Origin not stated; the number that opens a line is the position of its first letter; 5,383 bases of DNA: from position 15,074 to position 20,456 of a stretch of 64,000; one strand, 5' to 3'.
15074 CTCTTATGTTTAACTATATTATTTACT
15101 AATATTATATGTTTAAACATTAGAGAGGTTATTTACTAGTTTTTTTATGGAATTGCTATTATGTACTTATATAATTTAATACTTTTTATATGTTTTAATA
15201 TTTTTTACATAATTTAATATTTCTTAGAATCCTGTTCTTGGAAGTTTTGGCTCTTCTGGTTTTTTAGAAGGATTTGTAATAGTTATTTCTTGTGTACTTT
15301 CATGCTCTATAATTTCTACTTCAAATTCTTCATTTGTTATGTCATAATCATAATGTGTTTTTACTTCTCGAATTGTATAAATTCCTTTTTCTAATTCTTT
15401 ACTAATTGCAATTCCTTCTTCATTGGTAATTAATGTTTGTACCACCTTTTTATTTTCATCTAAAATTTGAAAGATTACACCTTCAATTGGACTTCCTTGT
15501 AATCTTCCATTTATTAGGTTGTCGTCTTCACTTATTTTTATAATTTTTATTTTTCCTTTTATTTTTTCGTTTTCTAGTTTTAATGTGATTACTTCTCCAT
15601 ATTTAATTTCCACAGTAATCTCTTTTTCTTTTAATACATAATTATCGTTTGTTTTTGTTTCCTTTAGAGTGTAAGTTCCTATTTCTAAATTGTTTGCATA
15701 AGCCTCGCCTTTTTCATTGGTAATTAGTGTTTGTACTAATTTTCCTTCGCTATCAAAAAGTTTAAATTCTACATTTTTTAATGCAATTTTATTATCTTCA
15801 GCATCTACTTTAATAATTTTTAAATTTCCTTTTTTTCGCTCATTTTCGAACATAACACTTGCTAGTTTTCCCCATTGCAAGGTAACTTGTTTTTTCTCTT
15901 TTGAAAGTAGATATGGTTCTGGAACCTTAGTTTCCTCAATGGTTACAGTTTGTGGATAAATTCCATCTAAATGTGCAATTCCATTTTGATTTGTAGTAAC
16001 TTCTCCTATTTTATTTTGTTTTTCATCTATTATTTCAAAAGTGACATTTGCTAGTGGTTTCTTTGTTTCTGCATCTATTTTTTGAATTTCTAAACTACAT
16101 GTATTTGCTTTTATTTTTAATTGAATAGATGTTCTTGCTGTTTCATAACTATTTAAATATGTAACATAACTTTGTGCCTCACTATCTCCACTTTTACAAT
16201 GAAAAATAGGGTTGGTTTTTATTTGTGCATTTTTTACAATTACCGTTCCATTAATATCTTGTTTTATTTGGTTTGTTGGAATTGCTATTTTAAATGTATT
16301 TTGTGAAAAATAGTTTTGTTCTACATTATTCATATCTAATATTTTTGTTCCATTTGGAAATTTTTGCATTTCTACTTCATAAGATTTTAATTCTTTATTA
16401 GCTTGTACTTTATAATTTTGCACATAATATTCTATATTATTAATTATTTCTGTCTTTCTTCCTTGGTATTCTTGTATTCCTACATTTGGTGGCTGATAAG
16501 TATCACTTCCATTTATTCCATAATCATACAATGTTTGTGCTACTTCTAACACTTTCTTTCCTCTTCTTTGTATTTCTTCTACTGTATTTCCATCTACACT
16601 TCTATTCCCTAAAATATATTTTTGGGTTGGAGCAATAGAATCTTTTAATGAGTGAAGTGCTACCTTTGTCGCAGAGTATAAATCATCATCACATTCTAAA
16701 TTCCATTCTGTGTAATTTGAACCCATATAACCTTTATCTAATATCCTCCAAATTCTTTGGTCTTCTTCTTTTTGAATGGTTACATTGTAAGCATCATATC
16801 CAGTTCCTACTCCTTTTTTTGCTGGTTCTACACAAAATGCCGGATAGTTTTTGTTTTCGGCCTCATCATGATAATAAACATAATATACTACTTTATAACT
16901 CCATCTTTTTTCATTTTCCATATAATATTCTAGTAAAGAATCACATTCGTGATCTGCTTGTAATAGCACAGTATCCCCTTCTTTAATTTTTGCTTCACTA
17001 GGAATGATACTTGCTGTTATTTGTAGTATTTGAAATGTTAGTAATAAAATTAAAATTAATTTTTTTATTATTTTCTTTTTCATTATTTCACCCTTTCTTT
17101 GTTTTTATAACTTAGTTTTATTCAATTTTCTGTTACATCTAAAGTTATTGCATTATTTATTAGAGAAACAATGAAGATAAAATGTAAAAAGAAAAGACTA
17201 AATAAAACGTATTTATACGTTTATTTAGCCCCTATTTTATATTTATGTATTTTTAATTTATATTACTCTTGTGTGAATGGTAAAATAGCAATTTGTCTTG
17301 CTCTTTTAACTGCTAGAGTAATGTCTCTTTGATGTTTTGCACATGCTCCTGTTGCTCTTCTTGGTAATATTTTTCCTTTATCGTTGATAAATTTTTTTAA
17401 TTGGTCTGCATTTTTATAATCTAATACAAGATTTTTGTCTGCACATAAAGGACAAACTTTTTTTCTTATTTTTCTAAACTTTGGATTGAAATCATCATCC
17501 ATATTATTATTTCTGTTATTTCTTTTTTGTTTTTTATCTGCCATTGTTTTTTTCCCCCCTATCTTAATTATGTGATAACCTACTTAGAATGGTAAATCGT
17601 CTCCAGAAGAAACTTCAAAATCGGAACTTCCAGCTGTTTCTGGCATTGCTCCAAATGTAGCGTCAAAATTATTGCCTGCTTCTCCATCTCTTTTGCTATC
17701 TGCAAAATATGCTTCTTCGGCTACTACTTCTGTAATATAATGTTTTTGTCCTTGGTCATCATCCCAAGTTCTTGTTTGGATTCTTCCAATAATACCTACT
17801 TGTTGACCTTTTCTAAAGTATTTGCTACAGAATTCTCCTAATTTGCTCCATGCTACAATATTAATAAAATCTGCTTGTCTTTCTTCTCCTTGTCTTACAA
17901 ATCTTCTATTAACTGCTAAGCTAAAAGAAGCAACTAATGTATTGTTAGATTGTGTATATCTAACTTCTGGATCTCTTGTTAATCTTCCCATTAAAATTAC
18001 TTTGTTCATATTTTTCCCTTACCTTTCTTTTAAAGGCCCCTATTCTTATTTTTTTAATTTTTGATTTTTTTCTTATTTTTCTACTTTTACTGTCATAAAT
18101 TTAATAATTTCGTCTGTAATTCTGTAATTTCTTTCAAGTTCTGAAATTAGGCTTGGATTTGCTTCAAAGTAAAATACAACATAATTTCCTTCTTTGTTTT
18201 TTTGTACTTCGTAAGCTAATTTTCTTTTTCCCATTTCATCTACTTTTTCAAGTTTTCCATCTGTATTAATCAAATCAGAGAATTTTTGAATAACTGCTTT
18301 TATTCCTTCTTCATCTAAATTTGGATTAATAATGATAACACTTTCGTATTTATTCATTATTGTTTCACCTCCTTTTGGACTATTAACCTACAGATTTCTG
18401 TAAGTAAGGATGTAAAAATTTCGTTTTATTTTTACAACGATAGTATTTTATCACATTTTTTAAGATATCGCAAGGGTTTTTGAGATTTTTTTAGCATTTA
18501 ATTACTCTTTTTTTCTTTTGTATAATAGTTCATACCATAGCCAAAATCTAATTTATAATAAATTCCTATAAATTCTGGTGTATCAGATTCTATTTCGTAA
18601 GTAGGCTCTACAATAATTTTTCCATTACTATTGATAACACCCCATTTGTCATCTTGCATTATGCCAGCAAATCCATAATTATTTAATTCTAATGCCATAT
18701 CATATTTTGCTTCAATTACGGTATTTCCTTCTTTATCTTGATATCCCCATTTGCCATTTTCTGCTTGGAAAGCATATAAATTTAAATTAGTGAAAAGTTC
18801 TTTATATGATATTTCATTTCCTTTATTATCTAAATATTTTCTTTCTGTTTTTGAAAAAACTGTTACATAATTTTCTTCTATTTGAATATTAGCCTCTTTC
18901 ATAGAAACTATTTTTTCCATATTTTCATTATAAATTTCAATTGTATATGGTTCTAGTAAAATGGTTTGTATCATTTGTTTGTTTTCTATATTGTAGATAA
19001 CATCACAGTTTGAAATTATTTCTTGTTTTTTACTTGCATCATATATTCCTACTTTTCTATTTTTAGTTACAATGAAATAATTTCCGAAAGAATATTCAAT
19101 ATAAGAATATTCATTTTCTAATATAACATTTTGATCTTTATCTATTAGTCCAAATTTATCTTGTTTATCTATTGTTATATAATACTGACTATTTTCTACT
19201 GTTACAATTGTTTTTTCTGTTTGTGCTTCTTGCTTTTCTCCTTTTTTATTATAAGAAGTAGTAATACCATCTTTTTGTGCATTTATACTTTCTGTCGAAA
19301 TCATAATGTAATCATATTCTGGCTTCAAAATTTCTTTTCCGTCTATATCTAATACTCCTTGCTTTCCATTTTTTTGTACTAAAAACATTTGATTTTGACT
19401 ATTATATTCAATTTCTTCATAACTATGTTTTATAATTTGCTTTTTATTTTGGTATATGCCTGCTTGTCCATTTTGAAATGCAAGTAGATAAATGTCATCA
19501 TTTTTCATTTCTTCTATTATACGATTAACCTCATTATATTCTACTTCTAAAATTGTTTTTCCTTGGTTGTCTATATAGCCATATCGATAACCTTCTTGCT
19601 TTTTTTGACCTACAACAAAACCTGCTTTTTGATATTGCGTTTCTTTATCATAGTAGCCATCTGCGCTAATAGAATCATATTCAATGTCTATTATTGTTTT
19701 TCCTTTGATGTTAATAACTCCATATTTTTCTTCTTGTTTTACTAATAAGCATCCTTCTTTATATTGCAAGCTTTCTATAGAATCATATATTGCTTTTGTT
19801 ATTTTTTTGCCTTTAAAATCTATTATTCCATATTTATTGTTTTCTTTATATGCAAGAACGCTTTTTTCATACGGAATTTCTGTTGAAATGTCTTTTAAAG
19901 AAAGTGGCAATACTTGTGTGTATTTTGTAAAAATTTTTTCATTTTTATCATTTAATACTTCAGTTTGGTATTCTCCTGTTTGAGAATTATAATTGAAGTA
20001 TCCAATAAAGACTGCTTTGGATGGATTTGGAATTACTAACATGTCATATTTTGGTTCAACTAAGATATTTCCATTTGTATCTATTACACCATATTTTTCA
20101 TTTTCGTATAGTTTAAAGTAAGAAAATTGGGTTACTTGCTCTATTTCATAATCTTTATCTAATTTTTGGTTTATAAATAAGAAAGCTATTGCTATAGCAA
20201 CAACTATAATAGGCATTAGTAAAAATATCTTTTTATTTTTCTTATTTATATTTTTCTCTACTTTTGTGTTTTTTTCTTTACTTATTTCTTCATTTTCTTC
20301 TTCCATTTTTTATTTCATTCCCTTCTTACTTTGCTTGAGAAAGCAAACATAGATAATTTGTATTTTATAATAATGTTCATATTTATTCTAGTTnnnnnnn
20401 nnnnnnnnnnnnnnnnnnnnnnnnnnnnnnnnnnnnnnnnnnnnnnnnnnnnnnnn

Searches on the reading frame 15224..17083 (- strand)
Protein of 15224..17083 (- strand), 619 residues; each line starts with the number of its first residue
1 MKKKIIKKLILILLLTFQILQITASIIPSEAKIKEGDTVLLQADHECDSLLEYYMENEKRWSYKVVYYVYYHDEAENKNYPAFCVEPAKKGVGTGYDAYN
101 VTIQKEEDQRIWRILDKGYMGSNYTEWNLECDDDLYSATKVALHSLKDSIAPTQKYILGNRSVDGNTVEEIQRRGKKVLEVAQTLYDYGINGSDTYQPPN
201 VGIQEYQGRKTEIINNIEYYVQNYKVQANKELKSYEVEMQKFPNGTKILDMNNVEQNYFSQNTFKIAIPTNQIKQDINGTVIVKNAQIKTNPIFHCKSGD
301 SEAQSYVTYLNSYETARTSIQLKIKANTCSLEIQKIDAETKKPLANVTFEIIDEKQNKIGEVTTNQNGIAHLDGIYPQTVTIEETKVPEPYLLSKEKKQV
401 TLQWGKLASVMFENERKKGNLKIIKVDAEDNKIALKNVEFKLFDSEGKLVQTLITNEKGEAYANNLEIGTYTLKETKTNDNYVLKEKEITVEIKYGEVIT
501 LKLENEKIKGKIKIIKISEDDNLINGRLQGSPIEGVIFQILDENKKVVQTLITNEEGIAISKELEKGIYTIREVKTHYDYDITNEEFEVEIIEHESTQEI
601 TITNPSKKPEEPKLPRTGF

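Call 3: search_protein_families(library=pfam, proteins=[window:15224-17083:-], max_evalue=0.1)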
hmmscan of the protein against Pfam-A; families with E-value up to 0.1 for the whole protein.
window:15224-17083:- (619 aa): 8 families
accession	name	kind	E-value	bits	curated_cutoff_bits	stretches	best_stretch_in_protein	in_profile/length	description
PF17802.7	SpaA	-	1.1e-50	170.2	23.1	3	419-507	1-91/91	Prealbumin-like fold domain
PF11974.14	bMG3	-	1.9e-12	47.5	34.9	1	333-377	17-61/103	Bacterial alpha-2-macroglobulin MG3 domain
PF17210.9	SdrD_B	-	1.6e-11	44.8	29.7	2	433-483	22-71/112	SdrD B-like domain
PF13620.12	CarboxypepD_reg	-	2.4e-10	41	32.3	2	337-405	8-72/82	Carboxypeptidase regulatory-like domain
PF08341.16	TED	-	5.7e-06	27.1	22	1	81-187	1-98/102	Thioester domain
PF12580.14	TPPII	-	0.00013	22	29.7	1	523-573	67-113/187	Tripeptidyl peptidase II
PF11394.13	Tla3_N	-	0.034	14.7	24.7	0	511-558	106-149/166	Type VI lipase adapter protein Tla3, N-terminal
PF05717.18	TnpB_IS66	-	0.078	13.3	26.6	0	523-589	22-89/101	IS66 Orf2 like protein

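Call 4: search_protein_families(library=ncbifam, proteins=[window:15224-17083:-], max_evalue=0.1)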
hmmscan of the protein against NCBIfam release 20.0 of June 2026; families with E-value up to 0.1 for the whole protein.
window:15224-17083:- (619 aa): 4 families
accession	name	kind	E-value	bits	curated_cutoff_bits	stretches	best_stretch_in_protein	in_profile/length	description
NF038353.1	FxLYD_dom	domain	0.00095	19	23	0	345-370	21-46/71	FxLYD domain-containing protein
TIGR04183.1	Por_Secre_tail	domain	0.0011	18.8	23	1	433-482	16-65/72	T9SS type A sorting domain-containing protein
NF058648.1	ECF_sub_HI1622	equivalog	0.0059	16.6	100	0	341-370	36-65/180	NikL family nickel/cobalt ECF transporter subunit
NF033819.0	IS66_TnpB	equivalog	0.019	14.9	50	0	523-588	20-85/90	IS66 family insertion sequence element accessory protein TnpB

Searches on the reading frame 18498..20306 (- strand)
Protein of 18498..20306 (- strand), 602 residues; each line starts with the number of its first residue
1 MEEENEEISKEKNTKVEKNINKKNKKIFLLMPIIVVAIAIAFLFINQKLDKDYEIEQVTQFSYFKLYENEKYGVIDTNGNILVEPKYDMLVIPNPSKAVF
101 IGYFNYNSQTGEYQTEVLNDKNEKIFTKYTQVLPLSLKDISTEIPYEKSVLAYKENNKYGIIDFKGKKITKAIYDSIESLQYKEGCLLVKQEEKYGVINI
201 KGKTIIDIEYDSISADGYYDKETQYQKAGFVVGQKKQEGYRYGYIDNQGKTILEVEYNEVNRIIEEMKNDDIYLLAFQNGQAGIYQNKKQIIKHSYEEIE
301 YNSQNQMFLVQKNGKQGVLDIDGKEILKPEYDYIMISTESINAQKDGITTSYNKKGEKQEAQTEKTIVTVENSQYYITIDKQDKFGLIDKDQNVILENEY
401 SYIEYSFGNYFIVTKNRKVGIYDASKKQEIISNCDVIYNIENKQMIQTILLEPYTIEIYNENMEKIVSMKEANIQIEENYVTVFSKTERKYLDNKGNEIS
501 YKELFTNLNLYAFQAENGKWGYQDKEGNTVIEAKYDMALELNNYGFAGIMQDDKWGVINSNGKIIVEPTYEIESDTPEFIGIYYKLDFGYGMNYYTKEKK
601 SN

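Call 3: search_protein_families(library=pfam, proteins=[window:18498-20306:-], max_evalue=0.1)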
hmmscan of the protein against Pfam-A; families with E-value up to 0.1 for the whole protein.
window:18498-20306:- (602 aa): 2 families
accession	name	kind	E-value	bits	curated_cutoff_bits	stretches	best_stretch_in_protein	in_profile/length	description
PF14903.11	WG_beta_rep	-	1.4e-42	143.8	25.6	8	520-555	1-35/35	WG containing repeat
PF03531.20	SSrecog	-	0.088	13.2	22.2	0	246-270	17-41/69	Structure-specific recognition protein (SSRP1)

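Call 4: search_protein_families(library=ncbifam, proteins=[window:18498-20306:-], max_evalue=0.1)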
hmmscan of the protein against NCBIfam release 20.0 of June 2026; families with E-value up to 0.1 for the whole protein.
window:18498-20306:- (602 aa): 2 families
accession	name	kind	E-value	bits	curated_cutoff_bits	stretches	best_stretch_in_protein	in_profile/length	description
NF009984.0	PRK13450.1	equivalog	0.016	15.2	164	0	339-391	41-93/133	F0F1 ATP synthase subunit epsilon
TIGR04370.1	glyco_rpt_poly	subfamily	0.034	13.1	40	1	19-66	206-254/396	oligosaccharide repeat unit polymerase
